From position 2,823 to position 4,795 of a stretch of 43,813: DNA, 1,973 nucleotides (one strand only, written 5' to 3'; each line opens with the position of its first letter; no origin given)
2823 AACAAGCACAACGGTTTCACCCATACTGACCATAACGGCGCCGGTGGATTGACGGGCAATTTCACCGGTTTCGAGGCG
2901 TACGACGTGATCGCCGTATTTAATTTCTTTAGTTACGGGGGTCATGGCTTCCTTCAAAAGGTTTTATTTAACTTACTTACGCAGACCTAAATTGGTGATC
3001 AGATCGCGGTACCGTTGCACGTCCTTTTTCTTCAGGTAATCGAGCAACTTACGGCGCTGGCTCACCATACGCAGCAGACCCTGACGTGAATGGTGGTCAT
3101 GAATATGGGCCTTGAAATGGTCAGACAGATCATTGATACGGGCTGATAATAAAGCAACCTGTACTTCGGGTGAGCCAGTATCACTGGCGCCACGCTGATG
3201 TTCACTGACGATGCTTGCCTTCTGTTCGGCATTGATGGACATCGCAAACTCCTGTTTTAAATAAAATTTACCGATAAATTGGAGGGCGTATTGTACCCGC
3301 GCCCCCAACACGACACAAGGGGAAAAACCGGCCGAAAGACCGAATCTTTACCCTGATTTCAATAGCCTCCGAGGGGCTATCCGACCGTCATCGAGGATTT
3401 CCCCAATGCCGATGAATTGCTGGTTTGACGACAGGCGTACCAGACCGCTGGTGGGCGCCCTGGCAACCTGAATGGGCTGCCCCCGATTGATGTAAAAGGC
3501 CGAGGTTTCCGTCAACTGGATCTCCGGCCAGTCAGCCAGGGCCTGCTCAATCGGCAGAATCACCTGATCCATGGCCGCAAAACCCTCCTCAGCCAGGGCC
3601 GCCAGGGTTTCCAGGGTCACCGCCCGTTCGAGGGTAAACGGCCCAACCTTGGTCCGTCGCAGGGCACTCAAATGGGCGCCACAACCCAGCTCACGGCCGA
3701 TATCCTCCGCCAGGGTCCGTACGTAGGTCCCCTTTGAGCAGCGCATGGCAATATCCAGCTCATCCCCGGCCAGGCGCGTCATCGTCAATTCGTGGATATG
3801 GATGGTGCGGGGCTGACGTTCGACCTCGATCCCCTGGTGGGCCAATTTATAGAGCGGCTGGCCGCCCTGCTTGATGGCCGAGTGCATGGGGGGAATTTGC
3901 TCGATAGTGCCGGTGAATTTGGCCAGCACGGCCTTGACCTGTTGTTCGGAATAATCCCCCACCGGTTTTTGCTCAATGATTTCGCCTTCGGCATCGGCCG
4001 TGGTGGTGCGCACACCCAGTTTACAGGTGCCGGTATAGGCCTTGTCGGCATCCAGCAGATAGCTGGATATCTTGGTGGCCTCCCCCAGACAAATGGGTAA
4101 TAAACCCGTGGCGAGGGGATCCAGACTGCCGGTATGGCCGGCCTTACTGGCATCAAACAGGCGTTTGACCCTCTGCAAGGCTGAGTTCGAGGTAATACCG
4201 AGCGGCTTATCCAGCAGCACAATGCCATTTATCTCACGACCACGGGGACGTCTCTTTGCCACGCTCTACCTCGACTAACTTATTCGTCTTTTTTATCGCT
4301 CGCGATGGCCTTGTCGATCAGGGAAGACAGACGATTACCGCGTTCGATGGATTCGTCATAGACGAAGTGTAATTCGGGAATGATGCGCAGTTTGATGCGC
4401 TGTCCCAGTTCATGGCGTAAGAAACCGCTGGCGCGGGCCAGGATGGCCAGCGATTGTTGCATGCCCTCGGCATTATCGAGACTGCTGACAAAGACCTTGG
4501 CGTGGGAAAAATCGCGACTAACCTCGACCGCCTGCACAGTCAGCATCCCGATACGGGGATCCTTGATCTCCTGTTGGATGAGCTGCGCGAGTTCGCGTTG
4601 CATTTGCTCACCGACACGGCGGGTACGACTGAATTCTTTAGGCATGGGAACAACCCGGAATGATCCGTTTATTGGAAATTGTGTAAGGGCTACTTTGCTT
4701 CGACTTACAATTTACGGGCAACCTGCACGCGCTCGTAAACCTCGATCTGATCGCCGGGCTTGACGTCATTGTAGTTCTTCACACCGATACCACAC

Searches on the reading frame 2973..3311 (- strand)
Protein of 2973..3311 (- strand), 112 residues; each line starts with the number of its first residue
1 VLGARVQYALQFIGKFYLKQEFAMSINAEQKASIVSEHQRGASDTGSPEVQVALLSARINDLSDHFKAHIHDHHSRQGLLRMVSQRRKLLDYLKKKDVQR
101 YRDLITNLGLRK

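Call 25: search_protein_families(library=pfam, proteins=[window:2973-3311:-], max_evalue=0.001)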
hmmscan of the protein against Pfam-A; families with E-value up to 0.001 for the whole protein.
window:2973-3311:- (112 aa): 1 family
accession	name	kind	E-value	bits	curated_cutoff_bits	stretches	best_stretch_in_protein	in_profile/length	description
PF00312.27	Ribosomal_S15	-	2e-35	121.2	31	1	31-111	1-81/81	Ribosomal protein S15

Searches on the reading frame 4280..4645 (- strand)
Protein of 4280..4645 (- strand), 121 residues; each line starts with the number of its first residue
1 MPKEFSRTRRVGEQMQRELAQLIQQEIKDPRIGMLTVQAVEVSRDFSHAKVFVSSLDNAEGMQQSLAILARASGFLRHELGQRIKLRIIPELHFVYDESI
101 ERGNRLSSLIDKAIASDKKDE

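Call 25: search_protein_families(library=pfam, proteins=[window:4280-4645:-], max_evalue=0.001)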
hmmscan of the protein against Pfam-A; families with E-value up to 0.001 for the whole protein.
window:4280-4645:- (121 aa): 1 family
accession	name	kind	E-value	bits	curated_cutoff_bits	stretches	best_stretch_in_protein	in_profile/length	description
PF02033.23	RBFA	-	1.5e-37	128.5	34.7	1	7-110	1-105/105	Ribosome-binding factor A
